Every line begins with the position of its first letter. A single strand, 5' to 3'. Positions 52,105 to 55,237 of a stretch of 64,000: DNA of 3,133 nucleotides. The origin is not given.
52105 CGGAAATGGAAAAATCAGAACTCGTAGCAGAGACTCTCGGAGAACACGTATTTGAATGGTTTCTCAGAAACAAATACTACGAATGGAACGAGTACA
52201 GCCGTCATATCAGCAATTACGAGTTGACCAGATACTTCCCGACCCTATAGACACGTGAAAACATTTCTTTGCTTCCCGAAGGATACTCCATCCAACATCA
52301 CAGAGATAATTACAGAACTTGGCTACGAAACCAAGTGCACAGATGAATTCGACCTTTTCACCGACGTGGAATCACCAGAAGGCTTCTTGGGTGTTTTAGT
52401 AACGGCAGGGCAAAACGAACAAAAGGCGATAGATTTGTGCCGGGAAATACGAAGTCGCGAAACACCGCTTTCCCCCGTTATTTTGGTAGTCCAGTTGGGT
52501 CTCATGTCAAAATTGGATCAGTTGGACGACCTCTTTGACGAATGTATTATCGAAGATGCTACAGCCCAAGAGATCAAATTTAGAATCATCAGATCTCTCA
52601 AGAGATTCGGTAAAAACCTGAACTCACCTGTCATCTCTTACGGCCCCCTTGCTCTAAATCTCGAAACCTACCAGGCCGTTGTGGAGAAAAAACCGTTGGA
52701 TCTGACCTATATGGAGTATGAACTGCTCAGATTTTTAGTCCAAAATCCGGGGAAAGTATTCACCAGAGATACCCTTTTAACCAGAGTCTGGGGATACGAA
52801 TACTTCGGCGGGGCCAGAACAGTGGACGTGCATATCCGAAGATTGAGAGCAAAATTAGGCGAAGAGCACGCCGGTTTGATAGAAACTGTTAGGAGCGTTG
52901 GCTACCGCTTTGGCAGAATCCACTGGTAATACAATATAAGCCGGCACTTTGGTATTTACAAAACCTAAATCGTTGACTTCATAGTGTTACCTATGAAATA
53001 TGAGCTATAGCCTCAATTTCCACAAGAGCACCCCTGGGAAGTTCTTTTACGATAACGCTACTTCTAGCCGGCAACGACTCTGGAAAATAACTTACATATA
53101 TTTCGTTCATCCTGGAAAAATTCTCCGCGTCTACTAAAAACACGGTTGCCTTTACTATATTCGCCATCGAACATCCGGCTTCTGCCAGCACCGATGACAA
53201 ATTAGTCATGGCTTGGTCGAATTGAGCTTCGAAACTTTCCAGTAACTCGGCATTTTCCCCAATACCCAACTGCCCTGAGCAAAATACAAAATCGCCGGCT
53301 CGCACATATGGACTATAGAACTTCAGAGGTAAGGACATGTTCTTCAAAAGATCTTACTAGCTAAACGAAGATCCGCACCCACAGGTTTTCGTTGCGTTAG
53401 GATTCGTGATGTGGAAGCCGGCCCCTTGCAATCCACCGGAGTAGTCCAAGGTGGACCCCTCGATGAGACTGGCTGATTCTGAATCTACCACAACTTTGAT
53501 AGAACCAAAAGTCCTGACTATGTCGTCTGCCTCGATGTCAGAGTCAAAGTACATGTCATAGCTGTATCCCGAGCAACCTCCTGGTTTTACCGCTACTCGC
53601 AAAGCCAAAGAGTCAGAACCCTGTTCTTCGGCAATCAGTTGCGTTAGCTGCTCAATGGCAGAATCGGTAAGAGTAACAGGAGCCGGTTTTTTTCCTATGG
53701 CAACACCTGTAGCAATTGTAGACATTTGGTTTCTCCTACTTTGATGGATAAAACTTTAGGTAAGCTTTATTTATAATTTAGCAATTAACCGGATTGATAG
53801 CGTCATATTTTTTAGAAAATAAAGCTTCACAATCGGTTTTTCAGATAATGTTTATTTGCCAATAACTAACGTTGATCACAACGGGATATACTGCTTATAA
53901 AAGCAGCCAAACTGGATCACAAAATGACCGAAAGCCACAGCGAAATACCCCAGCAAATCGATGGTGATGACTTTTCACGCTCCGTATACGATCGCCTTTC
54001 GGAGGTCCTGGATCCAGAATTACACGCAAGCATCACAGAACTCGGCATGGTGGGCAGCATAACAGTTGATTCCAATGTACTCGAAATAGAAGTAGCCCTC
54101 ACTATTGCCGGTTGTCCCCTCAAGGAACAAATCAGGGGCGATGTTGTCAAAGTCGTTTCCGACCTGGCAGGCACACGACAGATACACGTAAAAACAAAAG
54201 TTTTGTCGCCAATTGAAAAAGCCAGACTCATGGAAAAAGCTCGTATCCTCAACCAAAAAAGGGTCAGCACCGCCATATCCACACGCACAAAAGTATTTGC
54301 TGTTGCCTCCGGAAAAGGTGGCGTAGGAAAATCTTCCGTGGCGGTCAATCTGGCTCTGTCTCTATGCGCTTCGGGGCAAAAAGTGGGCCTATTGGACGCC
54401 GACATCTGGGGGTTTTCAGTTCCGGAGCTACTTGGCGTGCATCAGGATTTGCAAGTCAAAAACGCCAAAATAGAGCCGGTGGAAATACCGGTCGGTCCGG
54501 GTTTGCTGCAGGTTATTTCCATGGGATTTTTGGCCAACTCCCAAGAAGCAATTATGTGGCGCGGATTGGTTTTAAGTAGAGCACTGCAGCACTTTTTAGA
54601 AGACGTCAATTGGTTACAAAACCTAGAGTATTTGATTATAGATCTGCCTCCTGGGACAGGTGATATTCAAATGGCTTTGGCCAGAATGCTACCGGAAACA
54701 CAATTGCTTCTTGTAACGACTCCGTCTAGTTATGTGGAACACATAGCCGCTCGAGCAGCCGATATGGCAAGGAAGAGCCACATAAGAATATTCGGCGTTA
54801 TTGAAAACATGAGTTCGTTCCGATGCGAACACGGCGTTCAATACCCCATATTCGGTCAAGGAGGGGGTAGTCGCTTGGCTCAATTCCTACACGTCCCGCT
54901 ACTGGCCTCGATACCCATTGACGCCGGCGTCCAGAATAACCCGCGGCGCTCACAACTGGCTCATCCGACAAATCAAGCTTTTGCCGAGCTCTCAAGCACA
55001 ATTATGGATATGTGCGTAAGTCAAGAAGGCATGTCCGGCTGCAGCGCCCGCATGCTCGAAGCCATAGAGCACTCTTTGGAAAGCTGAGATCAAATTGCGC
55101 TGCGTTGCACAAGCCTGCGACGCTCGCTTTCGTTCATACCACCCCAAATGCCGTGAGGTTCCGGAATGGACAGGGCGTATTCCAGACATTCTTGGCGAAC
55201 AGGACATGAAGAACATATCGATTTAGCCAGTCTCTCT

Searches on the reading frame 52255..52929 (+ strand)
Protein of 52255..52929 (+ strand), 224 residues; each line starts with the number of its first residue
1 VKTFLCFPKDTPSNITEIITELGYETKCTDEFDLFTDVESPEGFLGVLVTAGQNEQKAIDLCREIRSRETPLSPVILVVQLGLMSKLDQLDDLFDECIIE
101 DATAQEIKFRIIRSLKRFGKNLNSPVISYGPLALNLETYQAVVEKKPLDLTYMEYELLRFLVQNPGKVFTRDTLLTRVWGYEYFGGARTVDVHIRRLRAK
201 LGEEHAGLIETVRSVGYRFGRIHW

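Call 52: search_protein_families(library=pfam, proteins=[window:52255-52929:+], max_evalue=1)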
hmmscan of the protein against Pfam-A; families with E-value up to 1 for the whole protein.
window:52255-52929:+ (224 aa): 2 families
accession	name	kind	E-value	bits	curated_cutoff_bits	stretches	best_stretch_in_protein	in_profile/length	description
PF00486.34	Trans_reg_C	-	7.9e-28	96.8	26.2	1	146-219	2-77/77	Transcriptional regulatory protein, C terminal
PF21695.3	GlnR_1st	-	0.0054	17.1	27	1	47-111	45-107/111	Transcription regulator GlnR, N-terminal domain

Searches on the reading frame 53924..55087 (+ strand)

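Call 33: search_protein_families(library=pfam, proteins=[window:53924-55087:+], max_evalue=0.0001)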
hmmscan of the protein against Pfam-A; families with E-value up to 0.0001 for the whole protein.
window:53924-55087:+ (387 aa): 5 families
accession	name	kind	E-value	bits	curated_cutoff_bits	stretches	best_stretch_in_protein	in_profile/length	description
PF10609.15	ParA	-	3e-73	246.7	27.1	1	123-344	4-223/246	NUBPL iron-transfer P-loop NTPase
PF01883.24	FeS_assembly_P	-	4.3e-15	56.2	23.5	1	20-88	3-72/73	Iron-sulfur cluster assembly protein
PF01656.29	CbiA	-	5.5e-09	36.5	25.4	1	126-266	2-54/125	CobQ/CobB/MinD/ParA nucleotide binding domain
PF13614.12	AAA_31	-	9e-09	35.9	27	1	122-163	1-42/177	AAA domain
PF09140.17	MipZ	-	1.6e-05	24.8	20.7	1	125-166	3-44/262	ATPase MipZ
